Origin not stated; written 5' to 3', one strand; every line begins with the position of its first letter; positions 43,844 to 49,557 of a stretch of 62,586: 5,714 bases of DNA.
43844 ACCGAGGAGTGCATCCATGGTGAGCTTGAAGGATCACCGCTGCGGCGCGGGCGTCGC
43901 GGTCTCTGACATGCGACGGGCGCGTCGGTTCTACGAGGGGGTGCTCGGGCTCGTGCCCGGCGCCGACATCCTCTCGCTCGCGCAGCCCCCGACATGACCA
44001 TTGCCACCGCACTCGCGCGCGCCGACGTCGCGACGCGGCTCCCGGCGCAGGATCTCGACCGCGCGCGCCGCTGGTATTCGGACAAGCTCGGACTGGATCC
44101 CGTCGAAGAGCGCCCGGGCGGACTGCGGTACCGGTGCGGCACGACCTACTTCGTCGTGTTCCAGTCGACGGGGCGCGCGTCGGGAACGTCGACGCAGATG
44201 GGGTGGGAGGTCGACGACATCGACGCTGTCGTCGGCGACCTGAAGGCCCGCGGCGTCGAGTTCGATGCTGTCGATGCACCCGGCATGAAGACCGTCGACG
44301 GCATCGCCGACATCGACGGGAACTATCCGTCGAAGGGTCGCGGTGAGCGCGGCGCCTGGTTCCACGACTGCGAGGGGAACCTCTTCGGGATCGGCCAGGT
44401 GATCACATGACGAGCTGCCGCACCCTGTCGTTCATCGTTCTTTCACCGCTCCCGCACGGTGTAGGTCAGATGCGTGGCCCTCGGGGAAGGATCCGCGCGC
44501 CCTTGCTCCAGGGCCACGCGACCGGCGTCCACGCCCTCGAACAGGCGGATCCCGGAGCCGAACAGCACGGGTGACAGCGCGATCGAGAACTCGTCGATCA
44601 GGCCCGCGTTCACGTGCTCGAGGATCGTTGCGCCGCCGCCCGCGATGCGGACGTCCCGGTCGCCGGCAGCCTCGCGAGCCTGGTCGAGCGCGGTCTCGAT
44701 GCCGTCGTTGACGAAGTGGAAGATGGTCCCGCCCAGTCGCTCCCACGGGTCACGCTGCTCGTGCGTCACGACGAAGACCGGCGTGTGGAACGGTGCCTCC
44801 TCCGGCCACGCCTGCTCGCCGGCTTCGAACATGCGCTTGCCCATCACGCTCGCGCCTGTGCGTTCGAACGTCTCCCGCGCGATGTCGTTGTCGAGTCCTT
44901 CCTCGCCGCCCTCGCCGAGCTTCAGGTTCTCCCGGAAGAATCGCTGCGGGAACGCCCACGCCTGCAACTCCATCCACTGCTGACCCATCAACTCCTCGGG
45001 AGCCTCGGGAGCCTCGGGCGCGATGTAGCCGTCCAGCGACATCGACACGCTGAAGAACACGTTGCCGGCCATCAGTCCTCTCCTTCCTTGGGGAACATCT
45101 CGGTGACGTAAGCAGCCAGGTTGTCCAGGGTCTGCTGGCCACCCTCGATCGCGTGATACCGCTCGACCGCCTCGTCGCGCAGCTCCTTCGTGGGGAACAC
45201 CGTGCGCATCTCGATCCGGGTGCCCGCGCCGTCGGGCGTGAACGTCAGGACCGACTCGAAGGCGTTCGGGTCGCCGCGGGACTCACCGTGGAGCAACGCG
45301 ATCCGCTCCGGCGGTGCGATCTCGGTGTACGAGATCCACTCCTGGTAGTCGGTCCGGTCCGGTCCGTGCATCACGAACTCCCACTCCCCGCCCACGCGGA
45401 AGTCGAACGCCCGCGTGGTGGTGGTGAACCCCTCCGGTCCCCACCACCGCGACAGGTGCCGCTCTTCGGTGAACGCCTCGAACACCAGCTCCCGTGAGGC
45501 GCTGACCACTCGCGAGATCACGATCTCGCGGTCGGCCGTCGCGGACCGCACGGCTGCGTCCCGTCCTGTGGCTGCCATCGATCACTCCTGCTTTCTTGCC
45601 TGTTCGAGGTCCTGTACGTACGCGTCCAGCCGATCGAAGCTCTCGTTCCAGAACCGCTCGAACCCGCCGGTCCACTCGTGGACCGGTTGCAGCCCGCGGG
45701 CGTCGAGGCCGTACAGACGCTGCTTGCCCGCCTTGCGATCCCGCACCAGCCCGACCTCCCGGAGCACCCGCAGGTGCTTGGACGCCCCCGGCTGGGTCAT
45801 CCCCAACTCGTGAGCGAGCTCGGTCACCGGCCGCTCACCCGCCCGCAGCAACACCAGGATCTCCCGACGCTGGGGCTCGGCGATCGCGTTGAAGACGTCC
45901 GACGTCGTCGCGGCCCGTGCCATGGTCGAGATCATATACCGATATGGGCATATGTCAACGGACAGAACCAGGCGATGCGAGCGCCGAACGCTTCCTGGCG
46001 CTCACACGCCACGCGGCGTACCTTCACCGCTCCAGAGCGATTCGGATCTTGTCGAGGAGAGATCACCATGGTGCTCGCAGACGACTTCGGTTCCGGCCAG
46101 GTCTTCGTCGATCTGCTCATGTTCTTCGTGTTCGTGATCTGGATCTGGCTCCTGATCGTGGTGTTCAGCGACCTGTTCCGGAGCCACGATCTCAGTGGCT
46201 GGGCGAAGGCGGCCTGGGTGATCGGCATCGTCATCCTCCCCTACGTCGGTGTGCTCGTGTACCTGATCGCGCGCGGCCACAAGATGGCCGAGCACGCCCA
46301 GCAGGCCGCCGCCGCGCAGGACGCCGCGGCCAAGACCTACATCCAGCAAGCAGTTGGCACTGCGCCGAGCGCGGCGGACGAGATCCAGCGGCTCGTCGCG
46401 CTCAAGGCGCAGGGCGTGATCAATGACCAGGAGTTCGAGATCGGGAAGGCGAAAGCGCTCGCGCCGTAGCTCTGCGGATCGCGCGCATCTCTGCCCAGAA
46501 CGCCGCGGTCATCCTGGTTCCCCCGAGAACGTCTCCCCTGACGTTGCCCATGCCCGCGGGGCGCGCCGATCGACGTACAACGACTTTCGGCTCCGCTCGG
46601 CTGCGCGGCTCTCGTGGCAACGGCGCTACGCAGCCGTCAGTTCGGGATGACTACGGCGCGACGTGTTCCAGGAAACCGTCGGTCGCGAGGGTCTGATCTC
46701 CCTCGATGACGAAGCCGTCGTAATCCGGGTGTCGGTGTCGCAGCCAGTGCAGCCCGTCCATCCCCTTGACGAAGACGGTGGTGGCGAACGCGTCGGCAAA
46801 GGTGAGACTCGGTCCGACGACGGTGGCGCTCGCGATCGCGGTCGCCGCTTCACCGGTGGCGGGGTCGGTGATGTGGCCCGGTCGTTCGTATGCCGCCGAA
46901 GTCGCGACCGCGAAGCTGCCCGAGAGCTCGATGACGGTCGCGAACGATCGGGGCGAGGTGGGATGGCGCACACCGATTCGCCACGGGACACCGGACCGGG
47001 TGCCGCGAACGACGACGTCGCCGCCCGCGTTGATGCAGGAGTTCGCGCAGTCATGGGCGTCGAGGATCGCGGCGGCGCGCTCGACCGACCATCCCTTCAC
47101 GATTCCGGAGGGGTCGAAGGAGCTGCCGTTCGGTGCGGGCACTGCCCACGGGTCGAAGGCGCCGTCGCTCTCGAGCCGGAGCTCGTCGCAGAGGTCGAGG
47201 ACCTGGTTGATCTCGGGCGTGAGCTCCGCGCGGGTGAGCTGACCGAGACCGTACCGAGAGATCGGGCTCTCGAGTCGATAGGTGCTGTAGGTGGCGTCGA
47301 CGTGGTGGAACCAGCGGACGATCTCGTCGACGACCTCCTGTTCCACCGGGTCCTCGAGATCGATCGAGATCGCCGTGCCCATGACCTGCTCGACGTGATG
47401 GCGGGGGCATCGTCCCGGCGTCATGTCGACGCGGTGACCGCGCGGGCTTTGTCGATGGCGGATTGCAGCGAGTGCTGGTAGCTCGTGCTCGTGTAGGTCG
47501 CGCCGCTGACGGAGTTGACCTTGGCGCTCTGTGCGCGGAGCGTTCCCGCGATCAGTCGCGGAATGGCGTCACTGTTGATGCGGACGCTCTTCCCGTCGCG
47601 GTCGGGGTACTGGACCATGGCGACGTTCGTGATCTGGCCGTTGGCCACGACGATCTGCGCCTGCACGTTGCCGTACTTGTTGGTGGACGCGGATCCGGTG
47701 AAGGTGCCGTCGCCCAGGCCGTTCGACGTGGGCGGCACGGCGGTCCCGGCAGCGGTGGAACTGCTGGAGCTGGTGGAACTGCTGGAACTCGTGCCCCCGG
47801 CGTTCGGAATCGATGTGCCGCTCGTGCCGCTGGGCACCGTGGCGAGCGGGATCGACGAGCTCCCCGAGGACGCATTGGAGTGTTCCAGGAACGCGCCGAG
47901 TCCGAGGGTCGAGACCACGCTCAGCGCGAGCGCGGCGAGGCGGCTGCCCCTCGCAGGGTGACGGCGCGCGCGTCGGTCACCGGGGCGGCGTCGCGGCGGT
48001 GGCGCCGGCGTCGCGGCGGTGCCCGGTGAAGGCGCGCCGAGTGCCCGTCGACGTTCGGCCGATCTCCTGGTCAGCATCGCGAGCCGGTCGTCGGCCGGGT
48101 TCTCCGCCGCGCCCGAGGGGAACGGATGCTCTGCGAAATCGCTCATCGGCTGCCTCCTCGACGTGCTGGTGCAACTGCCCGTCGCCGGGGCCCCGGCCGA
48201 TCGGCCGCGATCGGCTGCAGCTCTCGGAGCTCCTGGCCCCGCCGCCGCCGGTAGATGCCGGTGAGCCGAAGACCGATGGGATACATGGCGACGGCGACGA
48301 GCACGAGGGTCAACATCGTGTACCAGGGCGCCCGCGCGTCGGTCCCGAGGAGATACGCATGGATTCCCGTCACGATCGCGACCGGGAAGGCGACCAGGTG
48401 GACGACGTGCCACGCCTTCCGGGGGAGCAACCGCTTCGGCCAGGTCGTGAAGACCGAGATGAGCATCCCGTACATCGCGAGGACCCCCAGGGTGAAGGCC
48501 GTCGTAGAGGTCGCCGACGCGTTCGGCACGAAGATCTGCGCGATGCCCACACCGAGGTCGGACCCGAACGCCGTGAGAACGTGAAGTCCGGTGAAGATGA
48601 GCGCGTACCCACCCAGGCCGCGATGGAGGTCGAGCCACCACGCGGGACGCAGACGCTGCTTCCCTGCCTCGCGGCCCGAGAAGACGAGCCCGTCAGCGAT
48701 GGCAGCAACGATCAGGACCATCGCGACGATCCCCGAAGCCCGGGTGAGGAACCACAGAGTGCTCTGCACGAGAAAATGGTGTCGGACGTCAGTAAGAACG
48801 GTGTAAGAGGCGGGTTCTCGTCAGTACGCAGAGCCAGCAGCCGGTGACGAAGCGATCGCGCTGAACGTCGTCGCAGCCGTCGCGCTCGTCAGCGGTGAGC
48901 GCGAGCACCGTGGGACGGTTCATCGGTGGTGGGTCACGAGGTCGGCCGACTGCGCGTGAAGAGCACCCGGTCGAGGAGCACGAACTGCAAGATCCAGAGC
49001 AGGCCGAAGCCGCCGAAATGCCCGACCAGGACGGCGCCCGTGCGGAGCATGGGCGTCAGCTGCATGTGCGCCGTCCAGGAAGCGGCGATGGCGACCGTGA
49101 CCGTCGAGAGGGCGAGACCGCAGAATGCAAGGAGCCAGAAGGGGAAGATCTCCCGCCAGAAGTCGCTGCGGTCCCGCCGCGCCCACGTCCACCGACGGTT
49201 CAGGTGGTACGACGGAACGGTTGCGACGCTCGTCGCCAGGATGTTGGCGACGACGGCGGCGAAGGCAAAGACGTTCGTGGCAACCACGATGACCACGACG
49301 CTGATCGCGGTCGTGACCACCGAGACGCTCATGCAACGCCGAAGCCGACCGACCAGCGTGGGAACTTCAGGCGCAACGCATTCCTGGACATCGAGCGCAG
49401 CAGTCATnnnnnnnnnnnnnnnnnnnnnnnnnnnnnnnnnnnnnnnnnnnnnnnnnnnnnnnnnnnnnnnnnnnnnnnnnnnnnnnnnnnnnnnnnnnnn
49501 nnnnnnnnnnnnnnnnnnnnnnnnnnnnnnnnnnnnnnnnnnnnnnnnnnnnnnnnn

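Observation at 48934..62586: Envelope glycosylation locus coupling polyprenyl-phosphate-sugar glycosyltransferases to PAPS-independent sulfotransfer and a sulfatase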

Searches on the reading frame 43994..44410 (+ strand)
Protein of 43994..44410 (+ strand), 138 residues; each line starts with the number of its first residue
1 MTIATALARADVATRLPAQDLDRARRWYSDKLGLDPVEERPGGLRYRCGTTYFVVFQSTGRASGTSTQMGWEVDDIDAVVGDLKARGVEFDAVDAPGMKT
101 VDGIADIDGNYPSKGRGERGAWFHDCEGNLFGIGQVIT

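Call 20: search_protein_families(library=pfam, proteins=[window:43994-44410:+], max_evalue=0.001)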
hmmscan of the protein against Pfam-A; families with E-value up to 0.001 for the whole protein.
window:43994-44410:+ (138 aa): 2 families
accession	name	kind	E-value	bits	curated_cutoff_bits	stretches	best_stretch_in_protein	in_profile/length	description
PF00903.31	Glyoxalase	-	7.5e-07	30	20.6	1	15-110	6-117/121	Glyoxalase/Bleomycin resistance protein/Dioxygenase superfamily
PF13669.12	Glyoxalase_4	-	0.00035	21.3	27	0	68-90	71-93/109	Glyoxalase/Bleomycin resistance protein/Dioxygenase superfamily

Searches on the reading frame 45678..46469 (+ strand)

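Call 76: search_protein_families(library=pfam, proteins=[window:45678-46469:+], max_evalue=0.00001)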
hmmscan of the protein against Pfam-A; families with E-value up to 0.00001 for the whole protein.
window:45678-46469:+ (263 aa): 1 family
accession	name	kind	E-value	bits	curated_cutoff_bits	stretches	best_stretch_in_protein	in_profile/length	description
PF13396.11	PLDc_N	-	4.3e-07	30.2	23.3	1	153-199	1-41/42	Phospholipase_D-nuclease N-terminal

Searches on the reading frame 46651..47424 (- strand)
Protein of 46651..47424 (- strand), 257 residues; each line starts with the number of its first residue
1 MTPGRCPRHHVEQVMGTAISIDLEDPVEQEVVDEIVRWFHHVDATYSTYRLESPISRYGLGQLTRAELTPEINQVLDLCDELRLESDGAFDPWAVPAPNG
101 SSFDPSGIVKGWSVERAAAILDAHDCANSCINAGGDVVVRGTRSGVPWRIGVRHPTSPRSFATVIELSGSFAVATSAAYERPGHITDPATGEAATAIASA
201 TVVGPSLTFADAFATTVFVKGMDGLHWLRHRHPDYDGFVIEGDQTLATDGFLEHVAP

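Call 20: search_protein_families(library=pfam, proteins=[window:46651-47424:-], max_evalue=0.001)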
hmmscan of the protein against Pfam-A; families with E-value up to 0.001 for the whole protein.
window:46651-47424:- (257 aa): 1 family
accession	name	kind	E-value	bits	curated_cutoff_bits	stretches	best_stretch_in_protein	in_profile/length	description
PF02424.20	ApbE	-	8.6e-43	147.2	25.6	2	101-234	124-261/266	ApbE family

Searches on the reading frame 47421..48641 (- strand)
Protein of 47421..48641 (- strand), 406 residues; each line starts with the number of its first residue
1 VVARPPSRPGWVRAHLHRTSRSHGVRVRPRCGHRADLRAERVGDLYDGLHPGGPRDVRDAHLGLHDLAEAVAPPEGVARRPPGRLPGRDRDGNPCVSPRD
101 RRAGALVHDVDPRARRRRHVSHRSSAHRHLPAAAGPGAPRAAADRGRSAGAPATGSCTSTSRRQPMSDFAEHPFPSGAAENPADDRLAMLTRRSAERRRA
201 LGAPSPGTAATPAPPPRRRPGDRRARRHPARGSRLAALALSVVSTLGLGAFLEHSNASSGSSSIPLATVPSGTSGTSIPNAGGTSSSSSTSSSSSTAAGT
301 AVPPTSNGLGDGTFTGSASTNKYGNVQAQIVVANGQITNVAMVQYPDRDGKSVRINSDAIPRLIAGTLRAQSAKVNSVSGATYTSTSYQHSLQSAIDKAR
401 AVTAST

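Call 76: search_protein_families(library=pfam, proteins=[window:47421-48641:-], max_evalue=0.00001)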
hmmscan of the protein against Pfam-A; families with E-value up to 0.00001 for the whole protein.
window:47421-48641:- (406 aa): 1 family
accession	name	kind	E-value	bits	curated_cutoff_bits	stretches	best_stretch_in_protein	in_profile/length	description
PF04205.19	FMN_bind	-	4.2e-06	27.7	22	1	324-396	4-76/77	FMN-binding domain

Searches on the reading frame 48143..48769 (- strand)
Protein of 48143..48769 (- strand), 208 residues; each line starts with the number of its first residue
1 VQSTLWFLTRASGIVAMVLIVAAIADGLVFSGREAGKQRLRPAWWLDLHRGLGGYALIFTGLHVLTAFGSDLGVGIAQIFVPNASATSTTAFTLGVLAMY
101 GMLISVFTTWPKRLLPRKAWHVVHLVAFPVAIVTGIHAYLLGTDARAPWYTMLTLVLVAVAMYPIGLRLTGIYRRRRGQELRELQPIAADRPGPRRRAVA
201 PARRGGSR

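Call 20: search_protein_families(library=pfam, proteins=[window:48143-48769:-], max_evalue=0.001)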
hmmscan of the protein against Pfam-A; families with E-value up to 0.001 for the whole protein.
window:48143-48769:- (208 aa): 1 family
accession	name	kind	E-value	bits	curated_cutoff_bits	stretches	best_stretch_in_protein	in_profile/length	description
PF01794.25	Ferric_reduct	-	8.5e-07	29.5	28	1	13-134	2-120/121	Ferric reductase like transmembrane component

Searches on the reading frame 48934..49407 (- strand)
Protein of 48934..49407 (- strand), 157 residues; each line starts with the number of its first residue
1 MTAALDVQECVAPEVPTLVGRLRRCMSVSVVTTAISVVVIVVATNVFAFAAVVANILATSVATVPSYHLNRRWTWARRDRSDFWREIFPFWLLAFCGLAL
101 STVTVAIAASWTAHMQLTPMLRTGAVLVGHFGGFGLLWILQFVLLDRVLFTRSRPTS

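Call 5: search_protein_families(library=pfam, proteins=[window:48934-49407:-], max_evalue=0.01)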
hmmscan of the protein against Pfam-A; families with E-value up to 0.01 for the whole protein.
window:48934-49407:- (157 aa): 1 family
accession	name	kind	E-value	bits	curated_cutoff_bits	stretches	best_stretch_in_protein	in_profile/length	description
PF04138.20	GtrA_DPMS_TM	-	1.7e-13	51.3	26.1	1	27-132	4-110/117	GtrA/DPMS, transmembrane domain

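Call 7: search_protein_families(library=ncbifam, proteins=[window:48934-49407:-], max_evalue=0.1)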
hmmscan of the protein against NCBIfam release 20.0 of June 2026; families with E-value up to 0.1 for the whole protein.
window:48934-49407:- (157 aa): 0 families
